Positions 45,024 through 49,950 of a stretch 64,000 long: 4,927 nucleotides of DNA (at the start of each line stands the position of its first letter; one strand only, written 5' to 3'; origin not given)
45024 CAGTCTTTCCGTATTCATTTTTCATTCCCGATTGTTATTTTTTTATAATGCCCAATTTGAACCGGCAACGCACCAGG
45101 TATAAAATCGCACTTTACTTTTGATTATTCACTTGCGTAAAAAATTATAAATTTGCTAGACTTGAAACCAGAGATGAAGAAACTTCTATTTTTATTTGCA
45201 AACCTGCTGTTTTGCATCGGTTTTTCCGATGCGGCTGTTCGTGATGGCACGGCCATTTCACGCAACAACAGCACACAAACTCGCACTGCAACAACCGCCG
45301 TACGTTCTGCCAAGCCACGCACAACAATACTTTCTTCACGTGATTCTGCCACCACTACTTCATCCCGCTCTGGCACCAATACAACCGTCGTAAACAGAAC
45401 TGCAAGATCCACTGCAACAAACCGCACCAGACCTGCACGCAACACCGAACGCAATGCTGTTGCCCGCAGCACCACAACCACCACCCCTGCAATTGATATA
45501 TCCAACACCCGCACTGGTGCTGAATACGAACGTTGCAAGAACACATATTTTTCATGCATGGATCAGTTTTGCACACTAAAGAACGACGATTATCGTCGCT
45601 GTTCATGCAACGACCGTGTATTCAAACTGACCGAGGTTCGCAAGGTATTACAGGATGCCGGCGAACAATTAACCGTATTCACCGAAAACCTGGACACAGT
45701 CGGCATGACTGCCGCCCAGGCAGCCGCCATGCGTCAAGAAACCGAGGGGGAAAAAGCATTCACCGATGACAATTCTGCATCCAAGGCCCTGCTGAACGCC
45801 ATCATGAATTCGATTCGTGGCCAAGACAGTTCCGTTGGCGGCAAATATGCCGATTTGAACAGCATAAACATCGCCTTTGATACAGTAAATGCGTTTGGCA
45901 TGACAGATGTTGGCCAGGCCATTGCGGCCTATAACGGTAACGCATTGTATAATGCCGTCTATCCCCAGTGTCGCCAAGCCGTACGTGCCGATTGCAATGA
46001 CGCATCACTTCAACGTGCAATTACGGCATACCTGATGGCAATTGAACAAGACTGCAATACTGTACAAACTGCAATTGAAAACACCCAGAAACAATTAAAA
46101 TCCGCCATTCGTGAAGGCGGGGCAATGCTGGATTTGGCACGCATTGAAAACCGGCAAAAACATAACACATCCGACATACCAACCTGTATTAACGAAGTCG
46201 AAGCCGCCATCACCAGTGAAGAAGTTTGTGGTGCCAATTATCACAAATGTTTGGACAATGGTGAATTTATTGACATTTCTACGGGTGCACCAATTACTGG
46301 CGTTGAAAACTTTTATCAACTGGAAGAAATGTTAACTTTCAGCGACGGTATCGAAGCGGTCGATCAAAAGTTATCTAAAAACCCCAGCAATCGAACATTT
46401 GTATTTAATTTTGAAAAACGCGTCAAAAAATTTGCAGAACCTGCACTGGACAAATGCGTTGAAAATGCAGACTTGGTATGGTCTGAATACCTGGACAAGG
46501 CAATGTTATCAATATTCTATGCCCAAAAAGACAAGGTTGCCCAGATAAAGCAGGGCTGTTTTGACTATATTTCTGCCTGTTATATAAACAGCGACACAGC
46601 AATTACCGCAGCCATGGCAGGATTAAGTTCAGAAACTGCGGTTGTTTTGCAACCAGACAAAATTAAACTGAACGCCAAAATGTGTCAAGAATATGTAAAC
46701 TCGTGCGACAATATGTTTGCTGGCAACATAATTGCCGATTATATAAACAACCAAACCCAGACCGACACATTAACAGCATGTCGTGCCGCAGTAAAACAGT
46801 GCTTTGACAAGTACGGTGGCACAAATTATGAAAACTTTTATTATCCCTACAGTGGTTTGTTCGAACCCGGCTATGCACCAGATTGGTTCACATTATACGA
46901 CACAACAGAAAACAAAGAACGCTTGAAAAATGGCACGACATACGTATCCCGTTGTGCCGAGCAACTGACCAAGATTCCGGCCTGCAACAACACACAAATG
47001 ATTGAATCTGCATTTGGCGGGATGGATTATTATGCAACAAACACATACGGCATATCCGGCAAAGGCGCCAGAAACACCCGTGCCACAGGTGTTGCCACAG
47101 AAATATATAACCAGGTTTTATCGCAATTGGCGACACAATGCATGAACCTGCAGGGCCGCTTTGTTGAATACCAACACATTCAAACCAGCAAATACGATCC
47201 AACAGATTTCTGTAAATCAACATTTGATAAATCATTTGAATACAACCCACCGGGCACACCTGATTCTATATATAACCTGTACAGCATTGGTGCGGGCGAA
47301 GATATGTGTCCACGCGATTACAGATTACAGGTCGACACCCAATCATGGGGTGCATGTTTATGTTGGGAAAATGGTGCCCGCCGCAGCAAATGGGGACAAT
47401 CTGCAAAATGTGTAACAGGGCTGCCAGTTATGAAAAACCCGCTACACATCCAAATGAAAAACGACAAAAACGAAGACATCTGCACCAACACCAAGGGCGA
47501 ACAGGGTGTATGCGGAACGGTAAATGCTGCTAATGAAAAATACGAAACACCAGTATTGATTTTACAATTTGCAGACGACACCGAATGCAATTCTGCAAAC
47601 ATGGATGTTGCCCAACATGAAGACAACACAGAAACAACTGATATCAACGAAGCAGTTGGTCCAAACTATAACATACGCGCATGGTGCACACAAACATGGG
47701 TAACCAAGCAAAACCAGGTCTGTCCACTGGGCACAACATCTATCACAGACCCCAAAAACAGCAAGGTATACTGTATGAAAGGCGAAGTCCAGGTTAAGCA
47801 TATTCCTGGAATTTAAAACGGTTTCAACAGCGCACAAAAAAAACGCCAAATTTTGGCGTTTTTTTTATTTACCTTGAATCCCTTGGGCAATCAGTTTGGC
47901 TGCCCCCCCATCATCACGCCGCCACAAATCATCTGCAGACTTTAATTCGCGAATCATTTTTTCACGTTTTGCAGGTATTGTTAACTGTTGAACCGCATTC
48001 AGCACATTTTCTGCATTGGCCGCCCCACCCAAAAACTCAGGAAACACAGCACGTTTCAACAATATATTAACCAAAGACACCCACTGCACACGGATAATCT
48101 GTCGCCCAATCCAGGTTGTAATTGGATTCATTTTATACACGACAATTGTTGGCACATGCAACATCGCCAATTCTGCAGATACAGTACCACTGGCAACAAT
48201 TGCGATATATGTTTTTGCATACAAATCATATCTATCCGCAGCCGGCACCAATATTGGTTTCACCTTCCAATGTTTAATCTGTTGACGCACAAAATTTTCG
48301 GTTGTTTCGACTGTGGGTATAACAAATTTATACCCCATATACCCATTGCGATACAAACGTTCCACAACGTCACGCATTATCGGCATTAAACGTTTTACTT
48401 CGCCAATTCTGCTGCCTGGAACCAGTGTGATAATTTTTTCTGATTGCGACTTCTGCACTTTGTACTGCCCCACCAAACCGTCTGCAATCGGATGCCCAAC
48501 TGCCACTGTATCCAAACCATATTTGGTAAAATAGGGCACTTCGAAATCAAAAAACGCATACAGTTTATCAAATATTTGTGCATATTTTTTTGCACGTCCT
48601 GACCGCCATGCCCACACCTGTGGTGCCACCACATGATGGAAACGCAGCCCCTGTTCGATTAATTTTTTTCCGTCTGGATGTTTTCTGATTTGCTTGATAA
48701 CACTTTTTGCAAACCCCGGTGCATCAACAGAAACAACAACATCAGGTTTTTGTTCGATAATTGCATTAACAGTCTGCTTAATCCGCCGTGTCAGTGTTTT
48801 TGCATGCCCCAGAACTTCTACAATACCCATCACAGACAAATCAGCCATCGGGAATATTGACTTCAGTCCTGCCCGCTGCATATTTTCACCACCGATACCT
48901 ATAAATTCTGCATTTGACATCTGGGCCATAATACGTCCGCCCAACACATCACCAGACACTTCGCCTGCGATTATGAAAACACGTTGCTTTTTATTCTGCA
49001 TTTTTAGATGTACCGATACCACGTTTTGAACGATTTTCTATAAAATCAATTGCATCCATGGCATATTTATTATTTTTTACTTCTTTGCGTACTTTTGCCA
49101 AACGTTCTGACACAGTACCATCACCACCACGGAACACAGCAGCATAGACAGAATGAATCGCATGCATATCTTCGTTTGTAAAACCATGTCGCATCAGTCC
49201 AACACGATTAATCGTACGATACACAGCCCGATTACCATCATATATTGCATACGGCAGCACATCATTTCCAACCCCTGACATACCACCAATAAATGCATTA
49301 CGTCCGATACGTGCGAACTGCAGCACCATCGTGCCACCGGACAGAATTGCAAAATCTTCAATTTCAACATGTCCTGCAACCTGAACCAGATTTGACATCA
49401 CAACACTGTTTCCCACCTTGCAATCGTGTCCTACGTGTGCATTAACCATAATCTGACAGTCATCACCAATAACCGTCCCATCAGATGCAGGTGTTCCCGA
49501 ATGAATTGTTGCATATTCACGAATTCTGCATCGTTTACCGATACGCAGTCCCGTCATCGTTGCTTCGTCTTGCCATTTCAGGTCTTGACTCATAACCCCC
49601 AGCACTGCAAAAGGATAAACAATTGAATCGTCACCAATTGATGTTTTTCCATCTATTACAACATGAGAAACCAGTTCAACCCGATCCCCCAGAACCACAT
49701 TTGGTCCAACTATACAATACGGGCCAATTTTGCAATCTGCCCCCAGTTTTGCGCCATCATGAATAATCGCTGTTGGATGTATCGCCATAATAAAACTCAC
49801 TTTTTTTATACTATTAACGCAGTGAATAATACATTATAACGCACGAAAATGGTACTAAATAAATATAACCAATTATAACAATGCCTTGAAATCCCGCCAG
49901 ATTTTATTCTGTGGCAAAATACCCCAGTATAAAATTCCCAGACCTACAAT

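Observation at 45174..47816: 880-aa secreted protein with disordered Thr/Arg-rich N-terminal region and a >40-Cys domain of unknown family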

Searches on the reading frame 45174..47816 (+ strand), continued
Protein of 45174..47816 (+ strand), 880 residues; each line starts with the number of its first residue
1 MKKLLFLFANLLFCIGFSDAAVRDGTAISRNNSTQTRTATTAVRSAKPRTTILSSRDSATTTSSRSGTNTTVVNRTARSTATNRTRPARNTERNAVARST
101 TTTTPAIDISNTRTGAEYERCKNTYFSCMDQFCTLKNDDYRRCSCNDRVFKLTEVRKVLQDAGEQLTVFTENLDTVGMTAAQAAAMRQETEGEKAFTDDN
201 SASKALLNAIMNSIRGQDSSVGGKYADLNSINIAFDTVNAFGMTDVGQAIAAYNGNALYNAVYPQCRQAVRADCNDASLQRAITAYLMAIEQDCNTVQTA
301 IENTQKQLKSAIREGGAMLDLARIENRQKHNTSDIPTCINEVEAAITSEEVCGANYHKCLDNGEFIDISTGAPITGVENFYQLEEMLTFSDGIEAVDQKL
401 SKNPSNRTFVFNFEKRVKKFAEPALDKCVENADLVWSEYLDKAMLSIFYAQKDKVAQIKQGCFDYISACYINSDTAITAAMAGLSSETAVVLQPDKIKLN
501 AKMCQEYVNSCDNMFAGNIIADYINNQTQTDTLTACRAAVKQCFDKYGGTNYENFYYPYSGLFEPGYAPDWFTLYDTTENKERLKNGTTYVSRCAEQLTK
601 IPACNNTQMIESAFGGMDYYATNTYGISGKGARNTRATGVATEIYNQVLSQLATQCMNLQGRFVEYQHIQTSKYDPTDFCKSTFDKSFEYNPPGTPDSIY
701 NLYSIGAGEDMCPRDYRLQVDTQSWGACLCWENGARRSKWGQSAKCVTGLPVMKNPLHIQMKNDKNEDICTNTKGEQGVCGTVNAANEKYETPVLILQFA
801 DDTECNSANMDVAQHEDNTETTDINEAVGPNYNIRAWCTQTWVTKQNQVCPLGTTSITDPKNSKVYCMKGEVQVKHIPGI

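Call 80: find_encoding_contigs(protein=P0167, flank=10000, max_places=1)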
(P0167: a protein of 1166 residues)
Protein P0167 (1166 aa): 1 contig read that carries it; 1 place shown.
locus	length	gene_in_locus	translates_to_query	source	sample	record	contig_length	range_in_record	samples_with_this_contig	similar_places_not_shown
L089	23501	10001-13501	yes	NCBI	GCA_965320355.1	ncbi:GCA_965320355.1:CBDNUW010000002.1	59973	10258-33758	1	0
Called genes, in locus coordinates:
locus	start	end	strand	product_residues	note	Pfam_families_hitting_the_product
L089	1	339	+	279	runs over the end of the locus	PF00491:Arginase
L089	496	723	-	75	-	-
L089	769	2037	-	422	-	PF07498:Rho_N, PF07497:Rho_RNA_bind, PF00006:ATP-synt_ab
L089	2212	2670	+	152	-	PF00436:SSB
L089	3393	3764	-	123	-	PF04076:BOF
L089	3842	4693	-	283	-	PF05552:MS_channel_1st_1, PF00924:MS_channel_2nd, PF21082:MS_channel_3rd (weak)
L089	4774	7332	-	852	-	-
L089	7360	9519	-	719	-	-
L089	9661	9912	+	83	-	PF01176:eIF-1a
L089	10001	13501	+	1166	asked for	-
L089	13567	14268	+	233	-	-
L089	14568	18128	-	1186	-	PF02415:Chlam_PMP (faint), PF03797:Autotransporter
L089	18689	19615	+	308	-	-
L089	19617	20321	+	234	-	-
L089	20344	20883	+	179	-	-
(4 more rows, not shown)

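Call 81: find_encoding_contigs(protein=P0170, flank=10000, max_places=1)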
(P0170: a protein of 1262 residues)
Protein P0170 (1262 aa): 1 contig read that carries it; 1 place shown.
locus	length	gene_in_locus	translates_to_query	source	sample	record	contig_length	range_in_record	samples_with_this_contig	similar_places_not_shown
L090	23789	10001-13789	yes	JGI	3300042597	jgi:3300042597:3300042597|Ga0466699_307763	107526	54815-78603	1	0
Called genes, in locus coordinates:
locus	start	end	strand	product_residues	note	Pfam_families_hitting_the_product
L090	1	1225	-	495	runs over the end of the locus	-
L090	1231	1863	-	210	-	-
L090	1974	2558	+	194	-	-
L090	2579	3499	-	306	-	PF00303:Thymidylat_synt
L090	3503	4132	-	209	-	PF00186:DHFR_1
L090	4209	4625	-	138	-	PF13560:HTH_31 (weak), PF01381:HTH_3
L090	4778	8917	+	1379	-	-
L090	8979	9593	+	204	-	PF00210:Ferritin, PF02915:Rubrerythrin, PF21349:RUBY_RBDX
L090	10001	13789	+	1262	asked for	-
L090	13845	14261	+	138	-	-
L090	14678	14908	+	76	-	PF11903:ParD_like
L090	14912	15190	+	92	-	PF15781:ParE-like_toxin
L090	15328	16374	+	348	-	-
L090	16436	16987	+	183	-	-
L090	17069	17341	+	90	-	PF00216:Bac_DNA_binding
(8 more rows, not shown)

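Call 94: find_encoding_contigs(protein=P0013, flank=3000, max_places=1)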
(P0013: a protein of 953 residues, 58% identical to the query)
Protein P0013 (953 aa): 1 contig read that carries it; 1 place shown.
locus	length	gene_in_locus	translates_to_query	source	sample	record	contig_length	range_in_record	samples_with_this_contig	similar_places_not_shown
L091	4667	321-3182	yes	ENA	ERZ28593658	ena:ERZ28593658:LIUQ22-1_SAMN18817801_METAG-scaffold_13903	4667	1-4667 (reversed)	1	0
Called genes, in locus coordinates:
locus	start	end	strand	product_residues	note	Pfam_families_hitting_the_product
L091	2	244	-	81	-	?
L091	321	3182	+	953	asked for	-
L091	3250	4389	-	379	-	PF02684:LpxB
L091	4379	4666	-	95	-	?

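Call 95: find_encoding_contigs(protein=P0024, flank=3000, max_places=1)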
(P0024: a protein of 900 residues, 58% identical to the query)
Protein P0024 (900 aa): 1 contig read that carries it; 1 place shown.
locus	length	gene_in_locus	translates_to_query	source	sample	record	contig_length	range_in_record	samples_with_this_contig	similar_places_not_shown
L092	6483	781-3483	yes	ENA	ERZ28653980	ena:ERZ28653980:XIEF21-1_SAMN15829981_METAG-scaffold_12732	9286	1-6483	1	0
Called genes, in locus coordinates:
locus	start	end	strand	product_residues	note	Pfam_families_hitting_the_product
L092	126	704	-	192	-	PF06736:TMEM175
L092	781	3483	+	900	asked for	-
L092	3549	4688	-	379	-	PF02684:LpxB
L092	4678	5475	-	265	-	PF25087:GMPPB_C, PF00132:Hexapep, PF25084:LbH_EIF2B (weak), PF00132:Hexapep (weak), PF13720:Acetyltransf_11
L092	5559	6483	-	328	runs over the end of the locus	-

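Call 96: find_encoding_contigs(protein=P0030, flank=3000, max_places=1)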
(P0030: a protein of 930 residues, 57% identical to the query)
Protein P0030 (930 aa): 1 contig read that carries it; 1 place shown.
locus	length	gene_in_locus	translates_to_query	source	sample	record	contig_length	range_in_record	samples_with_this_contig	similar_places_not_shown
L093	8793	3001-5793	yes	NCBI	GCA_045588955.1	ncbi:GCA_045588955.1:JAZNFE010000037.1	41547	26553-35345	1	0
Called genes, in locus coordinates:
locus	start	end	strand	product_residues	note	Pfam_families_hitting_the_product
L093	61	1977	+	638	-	-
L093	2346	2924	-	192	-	PF06736:TMEM175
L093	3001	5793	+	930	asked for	-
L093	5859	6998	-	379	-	PF02684:LpxB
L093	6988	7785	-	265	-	PF25087:GMPPB_C, PF00132:Hexapep, PF25084:LbH_EIF2B (weak), PF00132:Hexapep (weak), PF13720:Acetyltransf_11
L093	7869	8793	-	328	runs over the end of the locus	-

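Call 105: search_protein_families(library=pfam, alignment_id=A1, max_evalue=0.1)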
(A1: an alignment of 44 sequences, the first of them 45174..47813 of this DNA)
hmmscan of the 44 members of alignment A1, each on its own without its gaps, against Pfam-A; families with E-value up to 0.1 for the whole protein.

A. member 1, window:45174-47813:+ (880 aa): 1 family
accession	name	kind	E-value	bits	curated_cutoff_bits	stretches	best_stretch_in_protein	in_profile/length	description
PF08491.16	SE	-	0.011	15.2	20.1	1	440-476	197-233/276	Squalene epoxidase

B. families by the number of members that match (of 44 scanned): 14 families
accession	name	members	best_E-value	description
PF08491.16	SE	7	0.011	Squalene epoxidase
PF25706.1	HCMV_UL116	2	0.002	Human cytomegalovirus UL116 protein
PF03529.18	TF_Otx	2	0.016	Otx1 transcription factor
PF16442.10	DUF5039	2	0.066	Domain of unknown function (DUF5039)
PF23416.1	DUF7107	1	0.00013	Domain of unknown function (DUF7107)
PF23091.2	TNFR_ELAPOR1_6th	1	0.0012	ELAPOR1-like, TNF receptor-like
PF01683.23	EB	1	0.0021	EB module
PF07699.19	Ephrin_rec_like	1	0.0094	Tyrosine-protein kinase ephrin type A/B receptor-like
PF20616.4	Caps_syn_GfcC_N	1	0.037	Capsule biosynthesis GfcC, N-terminal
PF20013.4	GAP1-N2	1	0.045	GTPase-associated protein 1, N-terminal domain type 2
PF18614.7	RNase_II_C_S1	1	0.061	RNase II-type exonuclease C-terminal S1 domain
PF08647.16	BRE1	1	0.076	BRE1 E3 ubiquitin ligase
PF05887.16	Trypan_PARP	1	0.077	Procyclic acidic repetitive protein (PARP)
PF12092.13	DUF3568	1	0.08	Protein of unknown function (DUF3568)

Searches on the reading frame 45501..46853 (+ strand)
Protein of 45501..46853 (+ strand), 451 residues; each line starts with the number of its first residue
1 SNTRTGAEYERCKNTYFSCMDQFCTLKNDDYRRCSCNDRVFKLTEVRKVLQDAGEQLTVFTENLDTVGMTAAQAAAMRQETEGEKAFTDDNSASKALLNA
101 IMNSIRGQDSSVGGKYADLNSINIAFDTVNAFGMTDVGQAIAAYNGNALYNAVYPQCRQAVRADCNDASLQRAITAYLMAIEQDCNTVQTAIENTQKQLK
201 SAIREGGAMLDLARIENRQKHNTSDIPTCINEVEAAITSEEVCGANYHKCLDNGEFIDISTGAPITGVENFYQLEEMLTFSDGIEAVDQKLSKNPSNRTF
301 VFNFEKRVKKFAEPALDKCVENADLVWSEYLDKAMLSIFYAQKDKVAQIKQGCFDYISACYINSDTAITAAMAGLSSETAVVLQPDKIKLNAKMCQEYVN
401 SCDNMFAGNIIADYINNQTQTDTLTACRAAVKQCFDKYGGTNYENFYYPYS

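Call 59: predict_structure(alignment_id=A3)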
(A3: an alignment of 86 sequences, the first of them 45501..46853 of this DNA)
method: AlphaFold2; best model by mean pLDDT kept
length: 451 residues; sequences in the alignment: 86
mean_pLDDT: 81.5   pTM: 0.60
mean pLDDT of the five models: 81.5, 80.1, 77.8, 77.0, 71.5
residues with pLDDT >= 90: 175; 70-90: 189; 50-70: 55; < 50: 32
segments of 3 or more residues with pLDDT < 50: 107-135
pLDDT, mean of each block of 10 residues (from residue 1): 72 94 84 84 85 81 71 64 57 59 49 42 36 56 84 92 91 92 90 88 82 83 94 97 96 95 89 95 93 96 97 95 97 97 94 86 80 66 72 87 86 85 78 78 81 64
secondary structure, 60 per line:
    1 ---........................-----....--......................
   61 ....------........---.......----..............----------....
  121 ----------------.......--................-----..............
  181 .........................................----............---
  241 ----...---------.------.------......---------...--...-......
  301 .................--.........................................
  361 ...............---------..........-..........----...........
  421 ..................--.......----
elements in order: H4-27 H33-36 H39-64 H71-78 H82-88 H93-106 H117-120 H137-143 H146-161 H167-221 H226-237 H271-276 H295-317 H320-375 H385-394 H396-405 H410-438 H441-447

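Call 104: search_solved_structures(query=A3, max_evalue=10)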
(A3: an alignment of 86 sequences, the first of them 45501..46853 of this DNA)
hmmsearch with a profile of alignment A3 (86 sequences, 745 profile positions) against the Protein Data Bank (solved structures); distinct sequences matched with E-value up to 10: 1.
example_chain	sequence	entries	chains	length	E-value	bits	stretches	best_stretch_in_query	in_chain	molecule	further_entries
7qn5_A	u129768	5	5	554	5.6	8.7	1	5-145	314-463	Gamma-aminobutyric acid receptor subunit alpha-4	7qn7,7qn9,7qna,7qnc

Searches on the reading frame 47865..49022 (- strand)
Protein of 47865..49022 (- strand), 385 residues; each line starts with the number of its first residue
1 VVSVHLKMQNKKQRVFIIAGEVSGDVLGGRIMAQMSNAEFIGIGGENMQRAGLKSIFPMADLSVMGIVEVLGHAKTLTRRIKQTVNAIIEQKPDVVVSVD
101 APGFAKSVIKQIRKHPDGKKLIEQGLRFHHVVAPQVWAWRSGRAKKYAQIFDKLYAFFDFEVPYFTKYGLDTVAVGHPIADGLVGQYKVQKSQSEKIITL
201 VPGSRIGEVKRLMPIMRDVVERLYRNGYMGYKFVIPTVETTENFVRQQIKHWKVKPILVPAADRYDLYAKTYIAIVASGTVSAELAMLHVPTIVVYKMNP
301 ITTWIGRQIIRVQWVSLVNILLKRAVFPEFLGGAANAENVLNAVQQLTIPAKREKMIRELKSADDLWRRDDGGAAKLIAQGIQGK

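Call 5: search_protein_families(library=pfam, proteins=[window:47865-49022:-], max_evalue=0.01)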
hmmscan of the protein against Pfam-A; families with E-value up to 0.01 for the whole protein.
window:47865-49022:- (385 aa): 2 families
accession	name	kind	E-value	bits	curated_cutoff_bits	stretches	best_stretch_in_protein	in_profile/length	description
PF02684.21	LpxB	-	9.4e-85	285.2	22.6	1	15-351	1-342/374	Lipid-A-disaccharide synthetase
PF12296.13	HsbA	-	0.0034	18.3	33.5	1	51-113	48-109/121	Hydrophobic surface binding protein A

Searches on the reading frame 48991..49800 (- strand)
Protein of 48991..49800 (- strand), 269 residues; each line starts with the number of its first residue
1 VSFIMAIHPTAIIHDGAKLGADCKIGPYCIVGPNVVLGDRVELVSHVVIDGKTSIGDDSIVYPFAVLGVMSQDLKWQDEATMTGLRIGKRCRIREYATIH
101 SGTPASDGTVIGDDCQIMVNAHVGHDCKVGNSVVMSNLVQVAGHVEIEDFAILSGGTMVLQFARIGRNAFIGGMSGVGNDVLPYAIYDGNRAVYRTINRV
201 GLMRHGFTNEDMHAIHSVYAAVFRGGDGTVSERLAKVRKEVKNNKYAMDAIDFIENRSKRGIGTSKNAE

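Call 5: search_protein_families(library=pfam, proteins=[window:48991-49800:-], max_evalue=0.01)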
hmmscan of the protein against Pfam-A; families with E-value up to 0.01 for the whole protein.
window:48991-49800:- (269 aa): 6 families
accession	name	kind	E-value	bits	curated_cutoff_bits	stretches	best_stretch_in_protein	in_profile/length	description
PF00132.30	Hexapep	-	2.3e-27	94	27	4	16-51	1-36/36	Bacterial transferase hexapeptide (six repeats)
PF13720.11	Acetyltransf_11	-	1.8e-20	73.5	24.5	1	180-262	1-81/82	Udp N-acetylglucosamine O-acyltransferase; Domain 2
PF25084.1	LbH_EIF2B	-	4.8e-11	43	54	2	86-179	11-101/105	EIF2B subunit epsilon LbH domain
PF25087.1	GMPPB_C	-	5.8e-06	26.4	39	0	12-48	6-42/110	GMPPB C-terminal domain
PF24894.1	Hexapep_GlmU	-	0.00063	20.3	23.3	0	118-168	38-86/104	GlmU-like, C-terminal hexapeptide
PF21711.3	DCTN5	-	0.0012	19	40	0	22-68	101-147/182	Dynactin subunit 5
